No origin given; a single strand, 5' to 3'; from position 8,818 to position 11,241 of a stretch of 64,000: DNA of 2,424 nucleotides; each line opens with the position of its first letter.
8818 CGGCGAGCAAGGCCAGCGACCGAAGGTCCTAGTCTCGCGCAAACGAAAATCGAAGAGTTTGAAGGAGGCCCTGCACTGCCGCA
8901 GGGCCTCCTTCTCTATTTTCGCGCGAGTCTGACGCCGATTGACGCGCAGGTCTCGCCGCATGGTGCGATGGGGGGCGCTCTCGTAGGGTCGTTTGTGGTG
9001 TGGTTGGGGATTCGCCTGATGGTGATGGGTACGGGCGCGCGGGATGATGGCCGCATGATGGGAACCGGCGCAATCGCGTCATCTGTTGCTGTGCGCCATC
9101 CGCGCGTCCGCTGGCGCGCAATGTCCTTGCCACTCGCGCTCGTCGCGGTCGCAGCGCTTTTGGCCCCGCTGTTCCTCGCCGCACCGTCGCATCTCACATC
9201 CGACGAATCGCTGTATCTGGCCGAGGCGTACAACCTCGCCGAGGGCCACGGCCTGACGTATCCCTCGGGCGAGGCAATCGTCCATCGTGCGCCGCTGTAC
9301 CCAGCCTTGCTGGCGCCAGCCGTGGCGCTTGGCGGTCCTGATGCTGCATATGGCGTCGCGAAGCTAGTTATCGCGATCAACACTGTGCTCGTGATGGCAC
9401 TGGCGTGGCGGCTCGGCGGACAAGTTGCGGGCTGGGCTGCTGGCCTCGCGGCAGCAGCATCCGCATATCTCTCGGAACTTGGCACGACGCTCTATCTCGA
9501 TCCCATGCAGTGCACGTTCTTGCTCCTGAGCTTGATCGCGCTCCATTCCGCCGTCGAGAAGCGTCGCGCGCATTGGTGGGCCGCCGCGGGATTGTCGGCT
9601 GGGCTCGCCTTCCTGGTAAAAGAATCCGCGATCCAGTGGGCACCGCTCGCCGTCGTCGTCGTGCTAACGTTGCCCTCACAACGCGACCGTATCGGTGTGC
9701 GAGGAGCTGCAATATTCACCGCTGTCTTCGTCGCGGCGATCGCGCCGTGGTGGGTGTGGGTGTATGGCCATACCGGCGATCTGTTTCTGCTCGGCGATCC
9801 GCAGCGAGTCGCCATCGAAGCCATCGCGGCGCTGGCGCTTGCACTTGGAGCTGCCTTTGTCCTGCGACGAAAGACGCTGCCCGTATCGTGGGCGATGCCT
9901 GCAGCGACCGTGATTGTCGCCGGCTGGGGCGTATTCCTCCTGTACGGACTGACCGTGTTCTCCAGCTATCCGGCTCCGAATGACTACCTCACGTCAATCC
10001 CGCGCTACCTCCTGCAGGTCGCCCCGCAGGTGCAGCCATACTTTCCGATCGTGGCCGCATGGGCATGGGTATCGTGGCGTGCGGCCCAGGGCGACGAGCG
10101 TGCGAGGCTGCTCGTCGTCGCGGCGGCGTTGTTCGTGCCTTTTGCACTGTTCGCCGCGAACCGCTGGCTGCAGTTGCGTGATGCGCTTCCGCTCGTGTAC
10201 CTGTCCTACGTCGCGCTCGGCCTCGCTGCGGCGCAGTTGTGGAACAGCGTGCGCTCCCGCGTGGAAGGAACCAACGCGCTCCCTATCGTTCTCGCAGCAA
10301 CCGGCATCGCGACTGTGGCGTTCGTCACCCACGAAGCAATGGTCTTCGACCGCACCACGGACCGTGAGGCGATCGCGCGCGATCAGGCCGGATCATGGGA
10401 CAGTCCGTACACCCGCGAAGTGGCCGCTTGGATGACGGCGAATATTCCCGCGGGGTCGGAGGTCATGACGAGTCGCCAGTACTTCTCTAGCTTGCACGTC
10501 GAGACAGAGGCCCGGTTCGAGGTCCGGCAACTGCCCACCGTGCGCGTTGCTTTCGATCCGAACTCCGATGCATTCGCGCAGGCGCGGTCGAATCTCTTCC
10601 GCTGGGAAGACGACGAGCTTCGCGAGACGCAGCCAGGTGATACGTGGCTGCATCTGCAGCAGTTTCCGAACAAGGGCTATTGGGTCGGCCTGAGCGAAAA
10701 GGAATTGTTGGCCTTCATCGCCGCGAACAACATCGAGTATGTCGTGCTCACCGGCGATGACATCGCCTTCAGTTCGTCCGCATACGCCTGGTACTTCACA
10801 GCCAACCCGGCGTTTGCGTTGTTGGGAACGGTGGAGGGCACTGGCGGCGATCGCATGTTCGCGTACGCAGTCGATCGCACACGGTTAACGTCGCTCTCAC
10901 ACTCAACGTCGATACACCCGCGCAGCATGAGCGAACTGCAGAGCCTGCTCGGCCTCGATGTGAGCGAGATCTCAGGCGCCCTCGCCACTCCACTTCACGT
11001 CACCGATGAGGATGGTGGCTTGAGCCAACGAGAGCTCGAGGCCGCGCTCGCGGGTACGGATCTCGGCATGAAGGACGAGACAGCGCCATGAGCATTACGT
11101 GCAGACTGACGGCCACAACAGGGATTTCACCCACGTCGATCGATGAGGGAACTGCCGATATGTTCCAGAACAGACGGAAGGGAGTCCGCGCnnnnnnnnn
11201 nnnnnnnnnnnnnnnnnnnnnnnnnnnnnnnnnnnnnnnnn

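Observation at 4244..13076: Envelope glycosylation locus: two GT-C (PMT/ArnT-like) transferases, GT2 polyprenol-phosphate sugar synthase, flippase-like protein, GT4 and a sugar-nucleotide dehydrogenase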

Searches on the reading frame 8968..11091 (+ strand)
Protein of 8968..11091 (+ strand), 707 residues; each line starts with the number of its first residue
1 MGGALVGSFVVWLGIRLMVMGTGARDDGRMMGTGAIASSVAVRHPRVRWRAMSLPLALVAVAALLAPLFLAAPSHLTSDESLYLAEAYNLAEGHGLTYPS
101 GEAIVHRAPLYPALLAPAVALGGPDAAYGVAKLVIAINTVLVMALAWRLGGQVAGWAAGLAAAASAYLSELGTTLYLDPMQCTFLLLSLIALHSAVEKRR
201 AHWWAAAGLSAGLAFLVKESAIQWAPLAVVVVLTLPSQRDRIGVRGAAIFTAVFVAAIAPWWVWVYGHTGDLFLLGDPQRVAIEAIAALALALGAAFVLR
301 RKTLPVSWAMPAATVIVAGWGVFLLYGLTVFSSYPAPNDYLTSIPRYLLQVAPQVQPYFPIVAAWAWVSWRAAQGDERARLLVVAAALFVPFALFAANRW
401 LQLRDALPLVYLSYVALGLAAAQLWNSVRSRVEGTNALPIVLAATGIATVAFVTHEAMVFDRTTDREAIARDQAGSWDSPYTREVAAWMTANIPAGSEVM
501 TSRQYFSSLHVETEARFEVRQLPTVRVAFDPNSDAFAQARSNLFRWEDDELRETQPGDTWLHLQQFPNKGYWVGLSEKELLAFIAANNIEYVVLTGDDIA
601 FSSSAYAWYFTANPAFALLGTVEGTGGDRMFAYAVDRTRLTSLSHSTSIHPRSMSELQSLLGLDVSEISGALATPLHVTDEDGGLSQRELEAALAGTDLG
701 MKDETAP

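Call 3: search_protein_families(library=pfam, proteins=[window:8968-11091:+], max_evalue=0.01)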
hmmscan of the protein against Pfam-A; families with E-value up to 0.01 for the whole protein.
window:8968-11091:+ (707 aa): 1 family
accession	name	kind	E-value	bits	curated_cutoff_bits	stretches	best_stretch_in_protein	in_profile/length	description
PF13231.12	PMT_2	-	6e-14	53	26.1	1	108-264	3-160/160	Dolichyl-phosphate-mannose-protein mannosyltransferase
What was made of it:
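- Checked: GT-C#2, 8968-11091(+): PMT_2 at 53 bits (call 3).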

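Call 4: search_protein_families(library=ncbifam, proteins=[window:8968-11091:+], max_evalue=0.01)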
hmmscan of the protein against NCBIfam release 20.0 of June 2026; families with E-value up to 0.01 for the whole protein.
window:8968-11091:+ (707 aa): 1 family
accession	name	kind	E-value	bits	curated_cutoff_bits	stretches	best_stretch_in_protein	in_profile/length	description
NF009784.2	PRK13279.1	equivalog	0.0011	17.7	567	1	133-268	89-229/539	lipid IV(A) 4-amino-4-deoxy-L-arabinosyltransferase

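Call 9: find_encoding_contigs(protein=window:8968-11091:+, flank=10000, max_places=6)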
Protein window:8968-11091:+ (707 aa): no gene with exactly this product is on record in the collection.
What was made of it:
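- Tried and rejected: Exact-sequence look-up of the window's GT-C#2 found no record (call 9).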

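Call 11: find_homologous_proteins(query=window:8968-11091:+, max_evalue=0.00001)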
Query window:8968-11091:+ (707 aa): 91 proteins with E <= 0.00001 among 8000 candidates.
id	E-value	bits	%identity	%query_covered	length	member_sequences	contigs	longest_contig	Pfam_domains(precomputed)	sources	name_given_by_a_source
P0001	0.0e+0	1550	100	100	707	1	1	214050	PF13231.13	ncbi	-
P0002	0.0e+0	1268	81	99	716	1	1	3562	PF13231.13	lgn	-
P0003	0.0e+0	1246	81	97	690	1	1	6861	PF13231.13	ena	-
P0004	8.5e-272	922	64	94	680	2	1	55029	PF13231.13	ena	-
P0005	1.2e-269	915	67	89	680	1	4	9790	PF13231.13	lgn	-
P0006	9.6e-267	905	61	97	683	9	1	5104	PF13231.13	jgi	-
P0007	2.5e-262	891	61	96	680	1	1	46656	PF13231.13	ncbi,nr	ncbi:MAG: glycosyltransferase family 39 protein [Chloroflexi bacterium]|nr:glycosyltransferase famil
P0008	8.4e-261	885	63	93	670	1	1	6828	PF13231.13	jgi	jgi:4-amino-4-deoxy-L-arabinose transferase-like glycosyltransferase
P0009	5.1e-256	870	63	89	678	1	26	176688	PF13231.13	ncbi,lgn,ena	-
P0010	8.2e-243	826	60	92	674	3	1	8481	PF13231.13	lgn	-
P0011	6.5e-233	793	56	95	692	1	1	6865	PF13231.13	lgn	-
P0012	7.1e-227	773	56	89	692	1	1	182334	PF13231.13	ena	-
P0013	2.7e-214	732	64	74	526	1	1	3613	PF13231.13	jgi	jgi:hypothetical protein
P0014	2.2e-213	729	55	93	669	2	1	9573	PF13231.13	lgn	-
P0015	2.2e-211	722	54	91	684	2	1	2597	-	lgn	-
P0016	7.2e-210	717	52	92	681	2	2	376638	PF13231.13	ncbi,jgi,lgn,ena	-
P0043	8.2e-192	657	51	90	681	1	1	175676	PF13231.13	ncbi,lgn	ncbi:MAG: glycosyltransferase family 39 protein [Dehalococcoidia bacterium]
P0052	5.3e-180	618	49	89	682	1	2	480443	PF13231.13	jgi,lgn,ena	-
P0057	2.9e-164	566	45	92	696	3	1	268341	PF13231.13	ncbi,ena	-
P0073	6.3e-107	377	39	85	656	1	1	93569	PF13231.13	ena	-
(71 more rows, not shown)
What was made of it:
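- Tried and rejected: An identical protein, P0001, does exist on a 214-kb NCBI contig (call 11).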

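Call 12: find_encoding_contigs(protein=P0009, flank=10000, max_places=2)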
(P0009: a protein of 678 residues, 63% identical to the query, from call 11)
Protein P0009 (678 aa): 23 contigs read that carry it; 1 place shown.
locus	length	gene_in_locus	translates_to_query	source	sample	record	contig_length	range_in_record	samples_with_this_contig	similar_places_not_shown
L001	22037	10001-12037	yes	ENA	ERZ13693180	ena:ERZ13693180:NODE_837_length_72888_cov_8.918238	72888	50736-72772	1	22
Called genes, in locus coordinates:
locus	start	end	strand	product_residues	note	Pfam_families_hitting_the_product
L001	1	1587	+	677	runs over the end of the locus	PF22148:Fervidolysin_NPro-like, PF00082:Peptidase_S8, PF13750:Big_3_3 (faint), PF14041:Lipoprotein_21 (faint), PF17957:Big_7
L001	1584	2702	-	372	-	PF13439:Glyco_transf_4 (weak), PF13579:Glyco_trans_4_4 (weak), PF00534:Glycos_transf_1, PF13692:Glyco_trans_1_4, PF13524:Glyco_trans_1_2, PF20706:GT4-conflict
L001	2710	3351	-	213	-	PF13489:Methyltransf_23, PF13847:Methyltransf_31, PF08241:Methyltransf_11, PF08242:Methyltransf_12, PF13649:Methyltransf_25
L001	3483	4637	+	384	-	PF13439:Glyco_transf_4 (weak), PF13579:Glyco_trans_4_4 (weak), PF20706:GT4-conflict (weak), PF00534:Glycos_transf_1, PF13692:Glyco_trans_1_4, PF13524:Glyco_trans_1_2 (faint)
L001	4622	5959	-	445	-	PF01943:Polysacc_synt, PF13440:Polysacc_synt_3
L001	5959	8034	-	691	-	-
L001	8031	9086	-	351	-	PF13439:Glyco_transf_4, PF13579:Glyco_trans_4_4, PF20706:GT4-conflict (weak), PF00534:Glycos_transf_1, PF13692:Glyco_trans_1_4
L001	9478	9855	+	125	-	-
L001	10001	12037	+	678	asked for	PF13231:PMT_2 (weak)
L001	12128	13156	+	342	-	PF00535:Glycos_transf_2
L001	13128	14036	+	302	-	PF03721:UDPG_MGDP_dh_N, PF00984:UDPG_MGDP_dh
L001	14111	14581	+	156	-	PF04307:YdjM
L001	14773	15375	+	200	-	-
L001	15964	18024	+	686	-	PF00743:FMO-like, PF01266:DAO (faint), PF01494:FAD_binding_3 (faint), PF07992:Pyr_redox_2, PF12831:FAD_oxidored (faint), PF13450:NAD_binding_8, PF13738:Pyr_redox_3, PF13434:Lys_Orn_oxgnase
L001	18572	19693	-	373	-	PF00478:IMPDH (faint), PF03060:NMO, PF01070:FMN_dh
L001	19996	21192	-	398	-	PF02771:Acyl-CoA_dh_N, PF02770:Acyl-CoA_dh_M, PF00441:Acyl-CoA_dh_1, PF08028:Acyl-CoA_dh_2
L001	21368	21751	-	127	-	-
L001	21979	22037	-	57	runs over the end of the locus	?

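Call 13: find_encoding_contigs(protein=P0016, flank=10000, max_places=2)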
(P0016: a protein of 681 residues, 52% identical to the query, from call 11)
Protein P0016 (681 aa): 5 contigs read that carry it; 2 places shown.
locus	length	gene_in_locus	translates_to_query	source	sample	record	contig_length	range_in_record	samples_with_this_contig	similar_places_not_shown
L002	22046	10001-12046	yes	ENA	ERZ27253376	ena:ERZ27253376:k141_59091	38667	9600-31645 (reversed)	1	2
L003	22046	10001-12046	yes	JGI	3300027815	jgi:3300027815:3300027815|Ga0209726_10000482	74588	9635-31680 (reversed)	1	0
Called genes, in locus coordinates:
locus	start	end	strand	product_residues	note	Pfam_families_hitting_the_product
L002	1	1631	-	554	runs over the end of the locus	PF01257:2Fe-2S_thioredx, PF01512:Complex1_51K, PF10531:SLBB (weak), PF10589:NADH_4Fe-4S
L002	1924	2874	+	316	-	PF13487:HD_5, PF01966:HD (weak)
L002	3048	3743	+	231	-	PF00072:Response_reg, PF00486:Trans_reg_C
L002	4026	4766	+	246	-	PF00072:Response_reg, PF00486:Trans_reg_C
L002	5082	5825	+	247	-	PF00072:Response_reg, PF00196:GerE, PF08281:Sigma70_r4_2 (weak)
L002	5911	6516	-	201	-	-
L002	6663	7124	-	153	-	PF04307:YdjM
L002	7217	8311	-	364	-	PF01370:Epimerase, PF04321:RmlD_sub_bind (weak), PF05368:NmrA (weak), PF16363:GDP_Man_Dehyd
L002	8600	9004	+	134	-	-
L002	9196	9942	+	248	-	PF13489:Methyltransf_23, PF13847:Methyltransf_31 (weak), PF08241:Methyltransf_11, PF13649:Methyltransf_25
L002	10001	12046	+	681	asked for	PF13231:PMT_2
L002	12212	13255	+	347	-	PF00535:Glycos_transf_2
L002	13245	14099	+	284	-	PF03721:UDPG_MGDP_dh_N, PF00984:UDPG_MGDP_dh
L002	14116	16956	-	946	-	PF22148:Fervidolysin_NPro-like (weak), PF00082:Peptidase_S8, PF16158:N_BRCA1_IG (faint), PF15851:DUF4723 (faint)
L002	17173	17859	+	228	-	PF00440:TetR_N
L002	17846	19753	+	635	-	PF00364:Biotin_lipoyl (faint), PF25919:BSH_CusB (faint), PF25984:BSH_YknX (weak), PF25967:RND-MFP_C (weak), PF25975:CzcB_C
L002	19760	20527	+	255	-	PF00005:ABC_tran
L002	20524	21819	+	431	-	PF12704:MacB_PCD, PF02687:FtsX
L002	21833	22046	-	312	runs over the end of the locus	PF23381:Beta-prop_IFT122_1st (faint), PF24797:Beta-prop_WDR35_TULP_N (faint), PF00400:WD40 (faint)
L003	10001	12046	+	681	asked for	PF13231:PMT_2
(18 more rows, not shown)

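Call 24: search_solved_structures(query=window:8968-11091:+, max_evalue=1, show_alignments=2)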
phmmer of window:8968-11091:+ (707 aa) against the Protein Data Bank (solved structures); distinct sequences matched with E-value up to 1: 5.
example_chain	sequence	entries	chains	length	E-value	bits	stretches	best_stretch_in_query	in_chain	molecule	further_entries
7kkb_A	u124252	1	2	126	0.38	12.4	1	269-351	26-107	Putative fluoride ion transporter CrcB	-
7kk8_A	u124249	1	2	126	0.47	12.1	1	269-351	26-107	Putative fluoride ion transporter CrcB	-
7kka_A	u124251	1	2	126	0.53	11.9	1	269-351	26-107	Putative fluoride ion transporter CrcB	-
6bx4_A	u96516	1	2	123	0.54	11.9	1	269-351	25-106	Fluoride ion transporter CrcB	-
6bx5_A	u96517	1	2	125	0.59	11.7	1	269-351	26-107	Putative fluoride ion transporter CrcB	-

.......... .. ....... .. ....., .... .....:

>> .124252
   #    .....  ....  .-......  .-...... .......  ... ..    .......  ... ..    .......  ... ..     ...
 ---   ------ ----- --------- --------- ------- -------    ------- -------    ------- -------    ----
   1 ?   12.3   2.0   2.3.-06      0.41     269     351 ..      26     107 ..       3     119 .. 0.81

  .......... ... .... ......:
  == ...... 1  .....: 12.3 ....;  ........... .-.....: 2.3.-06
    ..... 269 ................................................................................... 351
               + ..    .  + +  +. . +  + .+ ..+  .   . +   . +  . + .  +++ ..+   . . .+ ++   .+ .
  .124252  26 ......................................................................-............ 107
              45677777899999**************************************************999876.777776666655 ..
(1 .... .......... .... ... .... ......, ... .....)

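Call 27: search_solved_structures(query=A3, max_evalue=1, show_alignments=3)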
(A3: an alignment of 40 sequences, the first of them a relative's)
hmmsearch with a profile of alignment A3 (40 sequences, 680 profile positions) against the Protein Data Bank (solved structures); distinct sequences matched with E-value up to 1: 1.
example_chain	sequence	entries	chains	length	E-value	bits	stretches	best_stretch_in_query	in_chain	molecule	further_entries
4l6e_A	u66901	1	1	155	0.88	10.9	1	486-551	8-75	E3 SUMO-protein ligase RanBP2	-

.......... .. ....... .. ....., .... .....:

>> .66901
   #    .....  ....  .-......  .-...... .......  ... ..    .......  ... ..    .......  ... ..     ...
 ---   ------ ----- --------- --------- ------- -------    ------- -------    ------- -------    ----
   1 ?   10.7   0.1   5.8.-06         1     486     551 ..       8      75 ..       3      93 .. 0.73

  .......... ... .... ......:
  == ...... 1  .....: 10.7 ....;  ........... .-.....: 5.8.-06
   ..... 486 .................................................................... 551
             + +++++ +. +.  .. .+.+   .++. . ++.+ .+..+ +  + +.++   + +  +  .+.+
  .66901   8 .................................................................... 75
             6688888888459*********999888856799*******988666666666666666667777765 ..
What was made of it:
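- On GT66 oligosaccharyltransferase (STT3/AglB/PglB): No PDB hit was found with the family profile (call 27).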

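Call 30: predict_structure(alignment_id=A3)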
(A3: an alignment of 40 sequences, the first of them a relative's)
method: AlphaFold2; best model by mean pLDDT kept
length: 707 residues; sequences in the alignment: 40
mean_pLDDT: 89.3   pTM: 0.89
mean pLDDT of the five models: 89.3, 88.9, 87.6, 87.5, 87.2
residues with pLDDT >= 90: 550; 70-90: 89; 50-70: 21; < 50: 47
segments of 3 or more residues with pLDDT < 50: 1-43, 704-707
pLDDT, mean of each block of 10 residues (from residue 1): 29 31 38 39 61 93 97 93 97 96 93 98 96 98 98 97 98 97 99 98 98 97 97 96 96 96 93 83 71 68 82 94 88 76 96 96 98 97 98 94 96 99 96 94 94 97 94 88 97 98 92 96 93 93 76 92 89 94 96 88 92 98 90 98 96 96 96 96 93 96 54
secondary structure, 60 per line:
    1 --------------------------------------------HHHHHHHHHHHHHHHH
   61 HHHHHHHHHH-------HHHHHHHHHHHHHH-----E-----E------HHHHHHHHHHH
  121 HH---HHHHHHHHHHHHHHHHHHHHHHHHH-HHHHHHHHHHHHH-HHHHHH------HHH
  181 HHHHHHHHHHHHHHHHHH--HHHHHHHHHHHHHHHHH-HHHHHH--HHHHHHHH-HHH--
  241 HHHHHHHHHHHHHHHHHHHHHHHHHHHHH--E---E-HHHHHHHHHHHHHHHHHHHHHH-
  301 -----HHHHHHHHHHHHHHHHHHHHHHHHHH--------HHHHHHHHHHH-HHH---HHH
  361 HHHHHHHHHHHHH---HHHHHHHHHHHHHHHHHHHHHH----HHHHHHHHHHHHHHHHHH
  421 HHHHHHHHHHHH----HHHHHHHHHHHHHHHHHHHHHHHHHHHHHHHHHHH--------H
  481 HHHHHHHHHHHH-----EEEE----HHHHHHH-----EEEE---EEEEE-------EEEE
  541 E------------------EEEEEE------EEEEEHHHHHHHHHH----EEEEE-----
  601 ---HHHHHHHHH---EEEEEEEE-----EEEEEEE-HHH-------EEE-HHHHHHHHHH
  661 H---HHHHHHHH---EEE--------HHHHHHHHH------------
elements in order (helices of 4 or more, strands of 3 or more residues): H45-70 H78-91 H110-122 H126-150 H152-164 H166-171 H178-198 H201-217 H219-224 H227-234 H241-269 H278-299 H306-331 H340-350 H358-373 H377-398 H403-432 H437-471 H480-492 E498-501 H506-512 E518-521 E525-529 E537-541 E560-565 E572-576 H577-586 E591-595 H604-612 E616-623 E629-635 E647-649 H651-661 H665-672 E676-678 H687-695
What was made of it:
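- Checked: AF2 pLDDT is 89 (call 30).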

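Call 36: find_encoding_contigs(protein=P0012, flank=9000, max_places=1)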
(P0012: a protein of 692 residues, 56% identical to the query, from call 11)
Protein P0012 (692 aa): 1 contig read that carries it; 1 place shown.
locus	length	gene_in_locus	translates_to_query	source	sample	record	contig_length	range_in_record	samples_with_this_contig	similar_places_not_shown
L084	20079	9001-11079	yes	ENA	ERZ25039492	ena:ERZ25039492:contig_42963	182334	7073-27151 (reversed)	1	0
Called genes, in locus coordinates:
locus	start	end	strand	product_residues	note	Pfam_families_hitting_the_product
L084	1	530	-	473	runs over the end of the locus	PF25881:HH_YBHG (weak)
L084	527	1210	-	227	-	PF00440:TetR_N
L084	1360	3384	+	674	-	PF13750:Big_3_3 (faint), PF22148:Fervidolysin_NPro-like (weak), PF00082:Peptidase_S8, PF19077:Big_13 (faint), PF06832:BiPBP_C (faint), PF17957:Big_7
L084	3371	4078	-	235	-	-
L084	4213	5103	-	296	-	-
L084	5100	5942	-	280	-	PF01209:Ubie_methyltran (weak), PF13489:Methyltransf_23, PF13847:Methyltransf_31, PF08241:Methyltransf_11, PF08242:Methyltransf_12, PF13649:Methyltransf_25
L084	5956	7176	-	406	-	PF13439:Glyco_transf_4, PF13477:Glyco_trans_4_2, PF13579:Glyco_trans_4_4, PF20706:GT4-conflict (weak), PF00534:Glycos_transf_1, PF13692:Glyco_trans_1_4, PF13524:Glyco_trans_1_2 (weak)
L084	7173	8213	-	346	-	-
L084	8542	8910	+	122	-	-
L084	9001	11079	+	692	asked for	PF13231:PMT_2 (weak)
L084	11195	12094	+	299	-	PF00535:Glycos_transf_2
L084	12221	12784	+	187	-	PF03721:UDPG_MGDP_dh_N (weak)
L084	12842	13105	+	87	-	PF00984:UDPG_MGDP_dh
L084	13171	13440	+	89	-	-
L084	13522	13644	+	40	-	-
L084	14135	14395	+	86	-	-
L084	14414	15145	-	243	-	PF00881:Nitroreductase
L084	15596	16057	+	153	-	-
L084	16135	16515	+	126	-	PF08028:Acyl-CoA_dh_2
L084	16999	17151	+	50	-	-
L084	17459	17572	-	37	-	-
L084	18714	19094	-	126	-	-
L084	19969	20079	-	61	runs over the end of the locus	-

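Call 37: find_encoding_contigs(protein=P0052, flank=9000, max_places=1)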
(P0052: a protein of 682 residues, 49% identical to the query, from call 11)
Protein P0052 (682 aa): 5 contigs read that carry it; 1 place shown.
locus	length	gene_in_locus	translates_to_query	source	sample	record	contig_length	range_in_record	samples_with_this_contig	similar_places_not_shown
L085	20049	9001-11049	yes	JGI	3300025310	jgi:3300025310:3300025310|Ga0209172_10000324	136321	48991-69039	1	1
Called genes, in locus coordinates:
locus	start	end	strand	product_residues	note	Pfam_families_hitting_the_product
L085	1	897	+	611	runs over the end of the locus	PF00009:GTP_EFTU, PF03144:GTP_EFTU_D2, PF14492:EFG_III (faint), PF00679:EFG_C, PF06421:LepA_C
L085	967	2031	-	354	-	-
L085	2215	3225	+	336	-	PF00676:E1_dh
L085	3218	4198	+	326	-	PF02779:Transket_pyr, PF02780:Transketolase_C, PF17147:PFOR_II (weak)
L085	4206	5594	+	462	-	PF00364:Biotin_lipoyl, PF25997:BSH_YhbJ (weak), PF02817:E3_binding, PF00198:2-oxoacid_dh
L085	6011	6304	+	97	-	PF00226:DnaJ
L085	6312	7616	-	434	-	PF05977:MFS_3, PF07690:MFS_1, PF13347:MFS_2, PF07690:MFS_1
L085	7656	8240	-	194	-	-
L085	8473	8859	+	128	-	-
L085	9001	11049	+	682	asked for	PF13231:PMT_2 (weak)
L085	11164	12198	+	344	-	PF00535:Glycos_transf_2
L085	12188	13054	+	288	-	PF03721:UDPG_MGDP_dh_N, PF00984:UDPG_MGDP_dh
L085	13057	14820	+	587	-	-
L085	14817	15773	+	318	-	PF03706:LPG_synthase_TM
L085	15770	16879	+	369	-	PF20706:GT4-conflict, PF00534:Glycos_transf_1, PF13692:Glyco_trans_1_4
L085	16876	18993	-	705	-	PF13750:Big_3_3 (faint), PF00082:Peptidase_S8, PF14041:Lipoprotein_21 (faint), PF17957:Big_7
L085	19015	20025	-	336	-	-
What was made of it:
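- L085 has small-GTC2-GT2-sUGDH-GTC1-LPGs-GT4 in one overlapping operon (call 37).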
